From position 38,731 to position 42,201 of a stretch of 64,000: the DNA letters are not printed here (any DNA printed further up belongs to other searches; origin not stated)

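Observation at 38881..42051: Giant cytoplasmic ECF-type sigma factor fusion (~1056 aa) with an internally duplicated beta-rich module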

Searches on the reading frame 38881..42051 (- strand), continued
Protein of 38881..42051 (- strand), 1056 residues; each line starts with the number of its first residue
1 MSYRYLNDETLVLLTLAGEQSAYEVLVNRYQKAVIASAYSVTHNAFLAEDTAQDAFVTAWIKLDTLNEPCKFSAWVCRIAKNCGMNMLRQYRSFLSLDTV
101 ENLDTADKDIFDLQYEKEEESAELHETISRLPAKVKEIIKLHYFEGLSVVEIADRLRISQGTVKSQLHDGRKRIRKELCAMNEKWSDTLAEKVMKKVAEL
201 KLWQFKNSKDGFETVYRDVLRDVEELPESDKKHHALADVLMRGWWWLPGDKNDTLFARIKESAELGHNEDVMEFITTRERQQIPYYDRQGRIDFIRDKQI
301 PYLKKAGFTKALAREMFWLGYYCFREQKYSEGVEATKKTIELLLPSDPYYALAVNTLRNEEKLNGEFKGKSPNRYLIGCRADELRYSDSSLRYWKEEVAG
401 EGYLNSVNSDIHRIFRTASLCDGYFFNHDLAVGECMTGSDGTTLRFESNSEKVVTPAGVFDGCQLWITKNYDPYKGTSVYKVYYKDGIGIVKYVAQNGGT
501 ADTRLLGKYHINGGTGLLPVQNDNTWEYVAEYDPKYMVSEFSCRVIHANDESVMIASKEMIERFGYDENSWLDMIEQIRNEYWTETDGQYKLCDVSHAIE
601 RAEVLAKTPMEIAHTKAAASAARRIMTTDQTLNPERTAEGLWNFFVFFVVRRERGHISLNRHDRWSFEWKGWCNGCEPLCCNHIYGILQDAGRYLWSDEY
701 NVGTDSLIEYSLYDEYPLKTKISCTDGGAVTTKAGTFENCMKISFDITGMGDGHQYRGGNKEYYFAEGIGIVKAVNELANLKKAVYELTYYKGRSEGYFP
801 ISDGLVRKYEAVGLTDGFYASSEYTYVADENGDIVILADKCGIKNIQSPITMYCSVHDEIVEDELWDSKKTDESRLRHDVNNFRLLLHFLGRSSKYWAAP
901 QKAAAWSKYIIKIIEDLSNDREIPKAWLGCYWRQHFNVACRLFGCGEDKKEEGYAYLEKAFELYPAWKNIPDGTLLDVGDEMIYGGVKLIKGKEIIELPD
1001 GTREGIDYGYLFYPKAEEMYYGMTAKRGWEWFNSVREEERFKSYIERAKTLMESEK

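Call 14: find_encoding_contigs(protein=P0029, flank=8000, max_places=3)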
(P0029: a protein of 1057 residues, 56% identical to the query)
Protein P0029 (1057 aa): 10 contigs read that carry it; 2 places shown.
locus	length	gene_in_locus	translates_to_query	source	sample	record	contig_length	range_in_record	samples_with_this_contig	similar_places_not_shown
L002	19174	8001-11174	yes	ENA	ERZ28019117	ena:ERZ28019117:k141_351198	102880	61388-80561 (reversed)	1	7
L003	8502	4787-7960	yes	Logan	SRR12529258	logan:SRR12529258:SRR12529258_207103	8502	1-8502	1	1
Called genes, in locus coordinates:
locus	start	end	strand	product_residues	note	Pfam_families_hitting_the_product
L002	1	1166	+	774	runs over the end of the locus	PF02901:PFL-like, PF01228:Gly_radical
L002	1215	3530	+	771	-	PF02901:PFL-like, PF01228:Gly_radical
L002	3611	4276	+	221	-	PF04140:ICMT (weak), PF04191:PEMT, PF01222:ERG4_ERG24 (weak)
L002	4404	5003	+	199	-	PF00583:Acetyltransf_1, PF13420:Acetyltransf_4 (weak), PF13673:Acetyltransf_10 (faint), PF13508:Acetyltransf_7, PF08445:FR47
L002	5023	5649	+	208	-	PF18927:CrtO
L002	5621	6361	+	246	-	PF00881:Nitroreductase, PF14512:TM1586_NiRdase (faint)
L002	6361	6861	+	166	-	PF01243:PNPOx_N (faint), PF12900:Pyridox_ox_2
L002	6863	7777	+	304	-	PF02016:Peptidase_S66, PF17676:Peptidase_S66C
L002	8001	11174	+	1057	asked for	PF04542:Sigma70_r2, PF07638:Sigma70_ECF, PF04545:Sigma70_r4, PF08281:Sigma70_r4_2, PF21347:DUF3108_like (weak)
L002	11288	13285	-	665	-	PF00204:DNA_gyraseB, PF01751:Toprim, PF00986:DNA_gyraseB_C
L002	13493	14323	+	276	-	PF13187:Fer4_9 (faint), PF00037:Fer4 (faint), PF12838:Fer4_7 (weak), PF13484:Fer4_16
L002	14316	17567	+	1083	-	PF21445:ADDB_N, PF13361:UvrD_C (faint), PF12705:PDDEXK_1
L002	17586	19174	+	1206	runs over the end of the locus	PF00580:UvrD-helicase, PF13245:AAA_19, PF13361:UvrD_C, PF13538:UvrD_C_2 (faint)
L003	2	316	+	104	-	?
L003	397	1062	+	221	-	PF04140:ICMT (weak), PF04191:PEMT, PF01222:ERG4_ERG24 (weak)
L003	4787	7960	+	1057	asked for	PF04542:Sigma70_r2, PF07638:Sigma70_ECF, PF04545:Sigma70_r4, PF08281:Sigma70_r4_2, PF21347:DUF3108_like (weak)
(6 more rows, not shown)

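Call 15: find_encoding_contigs(protein=P0059, flank=8000, max_places=3)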
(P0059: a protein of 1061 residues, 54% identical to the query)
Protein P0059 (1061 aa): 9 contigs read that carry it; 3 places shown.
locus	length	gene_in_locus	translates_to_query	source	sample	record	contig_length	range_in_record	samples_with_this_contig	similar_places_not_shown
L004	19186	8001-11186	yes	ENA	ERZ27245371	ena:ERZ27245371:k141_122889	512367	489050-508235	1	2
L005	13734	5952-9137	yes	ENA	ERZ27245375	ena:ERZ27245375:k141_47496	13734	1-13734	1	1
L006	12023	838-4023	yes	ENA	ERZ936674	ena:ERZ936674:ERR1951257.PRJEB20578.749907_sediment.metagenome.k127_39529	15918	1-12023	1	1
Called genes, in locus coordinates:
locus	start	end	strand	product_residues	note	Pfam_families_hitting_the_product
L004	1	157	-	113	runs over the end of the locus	PF04277:OAD_gamma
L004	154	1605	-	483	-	PF01039:Carboxyl_trans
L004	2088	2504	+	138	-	PF00293:NUDIX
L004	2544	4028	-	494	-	PF00672:HAMP, PF00512:HisKA, PF02518:HATPase_c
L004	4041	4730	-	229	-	PF00072:Response_reg, PF00486:Trans_reg_C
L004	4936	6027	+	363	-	PF01926:MMR_HSR1, PF02421:FeoB_N, PF06071:YchF-GTPase_C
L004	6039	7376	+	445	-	PF01938:TRAM (weak), PF02475:TRM5-TYW2_MTfase (faint), PF05958:tRNA_U5-meth_tr, PF05175:MTS (weak), PF13649:Methyltransf_25 (faint), PF13847:Methyltransf_31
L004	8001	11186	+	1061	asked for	PF04542:Sigma70_r2, PF07638:Sigma70_ECF (faint), PF04545:Sigma70_r4, PF08281:Sigma70_r4_2, PF21347:DUF3108_like (faint)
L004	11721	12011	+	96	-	PF04326:SLFN_AlbA_2 (weak)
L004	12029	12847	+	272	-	-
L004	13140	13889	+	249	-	PF09520:HinfI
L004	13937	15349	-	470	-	PF12728:HTH_17, PF00145:DNA_methylase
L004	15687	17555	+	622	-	PF06114:Peptidase_M78 (weak)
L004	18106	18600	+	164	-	PF08281:Sigma70_r4_2 (weak)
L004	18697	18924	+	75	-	-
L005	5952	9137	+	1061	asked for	PF04542:Sigma70_r2, PF07638:Sigma70_ECF (faint), PF04545:Sigma70_r4, PF08281:Sigma70_r4_2, PF21347:DUF3108_like (faint)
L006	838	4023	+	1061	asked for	PF04542:Sigma70_r2, PF07638:Sigma70_ECF (faint), PF04545:Sigma70_r4, PF08281:Sigma70_r4_2, PF21347:DUF3108_like (faint)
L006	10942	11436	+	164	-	PF08281:Sigma70_r4_2 (weak)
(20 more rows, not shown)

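Call 33: predict_structure(alignment_id=A1)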
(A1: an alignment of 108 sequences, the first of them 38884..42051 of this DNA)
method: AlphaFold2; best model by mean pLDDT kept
length: 1056 residues; sequences in the alignment: 108
mean_pLDDT: 87.3   pTM: 0.72
mean pLDDT of the five models: 87.3, 87.2, 86.4, 86.2, 85.4
residues with pLDDT >= 90: 602; 70-90: 361; 50-70: 62; < 50: 31
segments of 3 or more residues with pLDDT < 50: 94-119, 850-852
pLDDT, mean of each block of 10 residues (from residue 1): 77 85 90 88 78 88 85 90 72 46 33 43 63 75 72 79 71 61 60 85 88 86 84 91 69 83 92 92 88 96 95 97 95 97 96 95 93 94 93 95 89 95 95 95 97 98 97 85 98 89 96 94 97 95 97 96 96 95 88 96 96 97 94 89 94 90 91 84 95 92 91 81 96 97 93 83 97 92 93 94 97 88 94 92 78 59 76 87 87 80 93 84 89 95 92 97 92 91 89 88 84 88 83 91 94 83
secondary structure, 60 per line:
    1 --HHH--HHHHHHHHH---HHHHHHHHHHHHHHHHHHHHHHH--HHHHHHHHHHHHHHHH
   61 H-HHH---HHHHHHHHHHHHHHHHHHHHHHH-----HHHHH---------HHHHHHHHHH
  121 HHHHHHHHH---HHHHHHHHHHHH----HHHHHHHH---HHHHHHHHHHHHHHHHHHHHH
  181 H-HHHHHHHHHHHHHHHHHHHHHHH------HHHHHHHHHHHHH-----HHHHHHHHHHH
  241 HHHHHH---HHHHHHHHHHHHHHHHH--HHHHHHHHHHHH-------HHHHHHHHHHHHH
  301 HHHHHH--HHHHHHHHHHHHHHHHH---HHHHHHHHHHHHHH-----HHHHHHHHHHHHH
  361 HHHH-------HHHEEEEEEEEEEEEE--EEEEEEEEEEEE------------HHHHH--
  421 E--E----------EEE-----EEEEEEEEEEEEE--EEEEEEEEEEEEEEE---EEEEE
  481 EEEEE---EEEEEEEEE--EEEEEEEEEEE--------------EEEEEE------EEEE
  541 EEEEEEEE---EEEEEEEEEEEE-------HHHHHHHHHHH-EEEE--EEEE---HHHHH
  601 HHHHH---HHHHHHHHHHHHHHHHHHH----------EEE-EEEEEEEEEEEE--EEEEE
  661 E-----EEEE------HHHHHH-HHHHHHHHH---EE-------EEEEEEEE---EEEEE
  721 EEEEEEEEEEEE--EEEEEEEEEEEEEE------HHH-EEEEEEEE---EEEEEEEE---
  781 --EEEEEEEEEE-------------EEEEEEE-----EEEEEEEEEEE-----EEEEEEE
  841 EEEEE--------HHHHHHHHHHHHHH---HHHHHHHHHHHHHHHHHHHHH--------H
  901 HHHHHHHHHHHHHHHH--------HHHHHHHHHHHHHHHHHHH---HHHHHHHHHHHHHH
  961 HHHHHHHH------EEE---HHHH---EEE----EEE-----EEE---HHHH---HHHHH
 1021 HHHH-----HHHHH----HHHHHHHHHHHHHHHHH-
elements in order (helices of 4 or more, strands of 3 or more residues): H8-16 H20-42 H45-61 H69-91 H97-101 H111-129 H133-144 H149-156 H160-181 H183-205 H212-224 H230-246 H250-266 H269-280 H288-306 H309-325 H329-342 H348-364 E375-387 E390-401 H414-418 E435-437 E443-455 E458-472 E476-485 E489-497 E500-510 E525-530 E537-548 E552-563 H571-581 E583-586 E589-592 H596-605 H609-627 E638-640 E642-653 E656-661 E667-670 H677-682 H684-692 E705-712 E716-732 E735-748 E759-766 E770-777 E783-792 E806-812 E818-828 E834-845 H854-867 H871-891 H900-916 H925-943 H947-968 E975-977 H981-984 E988-990 E995-997 E1003-1005 H1009-1012 H1016-1024 H1030-1034 H1039-1055

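Call 35: search_protein_representatives(protein=window:38884-41499:-)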
Query: 872 residues. Proteins with E-value up to 0.001 (for the whole library): 442; up to 1e-10: 313; up to 1e-30: 161. The best 150 are listed.
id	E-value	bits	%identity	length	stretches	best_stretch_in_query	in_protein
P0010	0.0e+00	1527.1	73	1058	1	1-871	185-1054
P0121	1.3e-270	916.7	51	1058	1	1-870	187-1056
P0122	2.7e-246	836.3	46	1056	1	1-867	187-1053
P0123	1.6e-227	774.1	46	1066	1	1-869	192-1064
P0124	1.1e-221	754.9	45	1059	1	3-868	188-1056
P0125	7.9e-211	718.9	45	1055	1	2-869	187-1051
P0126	1.7e-210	717.9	46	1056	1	2-870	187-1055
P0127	2.0e-209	714.3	44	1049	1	2-867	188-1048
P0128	1.2e-203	695.1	44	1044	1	2-868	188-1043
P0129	6.5e-202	689.4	43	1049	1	2-869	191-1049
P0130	7.9e-197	672.6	41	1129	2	3-662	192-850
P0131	7.8e-195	666.0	50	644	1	222-869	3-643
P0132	6.4e-181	620.0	52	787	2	3-363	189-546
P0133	3.1e-175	601.2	41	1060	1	2-869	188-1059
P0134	1.0e-174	599.4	40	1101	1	2-863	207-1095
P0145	1.5e-140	486.4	42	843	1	2-662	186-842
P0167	2.3e-110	386.5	37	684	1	3-652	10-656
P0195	5.7e-87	309.1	34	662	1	4-658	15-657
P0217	1.7e-62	228.1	53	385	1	667-870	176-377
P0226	1.9e-53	198.2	50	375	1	667-870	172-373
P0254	2.2e-38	148.3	45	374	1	667-871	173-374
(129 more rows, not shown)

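Call 37: fold_search(model_id=the predicted structure, library=pdb)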
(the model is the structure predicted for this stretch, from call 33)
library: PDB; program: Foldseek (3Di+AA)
matches with E <= 10: 1084; with E <= 0.001: 17
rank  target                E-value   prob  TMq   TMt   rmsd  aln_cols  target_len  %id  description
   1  8z6g_B                2.7e-05  1.00  0.08  0.45  11.4       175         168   29  the AlgU-MucAcyto complex structure in Pseudomonas aeruginosa (released 2024-05-08)
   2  9m9e_F                3.1e-05  1.00  0.08  0.41  15.4       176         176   24  Structural Basis of Pausing During Transcription Initiation in Mycobacterium tuberculosis (released 2026-01-14)
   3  8z6g_D                5.2e-05  1.00  0.08  0.46  11.5       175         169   29  the AlgU-MucAcyto complex structure in Pseudomonas aeruginosa (released 2024-05-08)
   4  5wuq_A                5.6e-05  1.00  0.08  0.49  14.1       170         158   30  Crystal structure of SigW in complex with its anti-sigma RsiW, a zinc binding form (released 2017-03-29)
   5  5wur_A                6.3e-05  1.00  0.08  0.49  14.1       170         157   30  Crystal structure of SigW in complex with its anti-sigma RsiW, an oxdized form (released 2017-03-29)
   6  6dv9_F                6.3e-05  1.00  0.08  0.42  21.3       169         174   23  Crystal structure of Mycobacterium tuberculosis transcription initiation complex(ECF sigma factor L) containing 5nt RN (released 2019-02-20)
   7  6jbq_F                6.6e-05  1.00  0.08  0.43  21.5       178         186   30  CryoEM structure of Escherichia coli sigmaE transcription initiation complex containing 5nt of RNA (released 2019-05-29)
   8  1or7_B                6.9e-05  1.00  0.09  0.49  11.0       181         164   27  Crystal Structure of Escherichia coli sigmaE with the Cytoplasmic Domain of its Anti-sigma RseA (released 2003-04-15)
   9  1or7_A                8.4e-05  1.00  0.09  0.45  12.7       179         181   30  Crystal Structure of Escherichia coli sigmaE with the Cytoplasmic Domain of its Anti-sigma RseA (released 2003-04-15)
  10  6in7_B                1.3e-04  1.00  0.09  0.45  11.4       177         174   29  Crystal structure of AlgU in complex with MucA(cyto) (released 2019-07-24)
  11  5wuq_B                1.5e-04  1.00  0.08  0.49  14.1       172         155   30  Crystal structure of SigW in complex with its anti-sigma RsiW, a zinc binding form (released 2017-03-29)
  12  9m98_F                1.9e-04  1.00  0.07  0.40  20.9       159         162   26  Structural Basis of Pausing During Transcription Initiation in Mycobacterium tuberculosis (released 2026-01-14)
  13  4nqw_A                5.2e-04  1.00  0.07  0.48  14.1       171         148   19  Structure of Mycobacterium tuberculosis extracytoplasmic function sigma factor SigK in complex with the cytosolic doma (released 2014-01-22)
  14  9m9d_F                5.2e-04  1.00  0.07  0.41  21.1       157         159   27  Structural Basis of Pausing During Transcription Initiation in Mycobacterium tuberculosis (released 2026-01-14)
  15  6kop_F                6.1e-04  1.00  0.07  0.38  21.7       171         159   25  Mycobacterium tuberculosis initial transcription complex comprising sigma H and 5'-OH RNA of 9 nt (released 2020-03-11)
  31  7qh5_B                1.8e-02  1.00  0.08  0.26  15.8       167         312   23  The crystal structure of the sigma factor SigG1 from Streptomyces tsukubaensis NRRL18488 (released 2022-12-21)
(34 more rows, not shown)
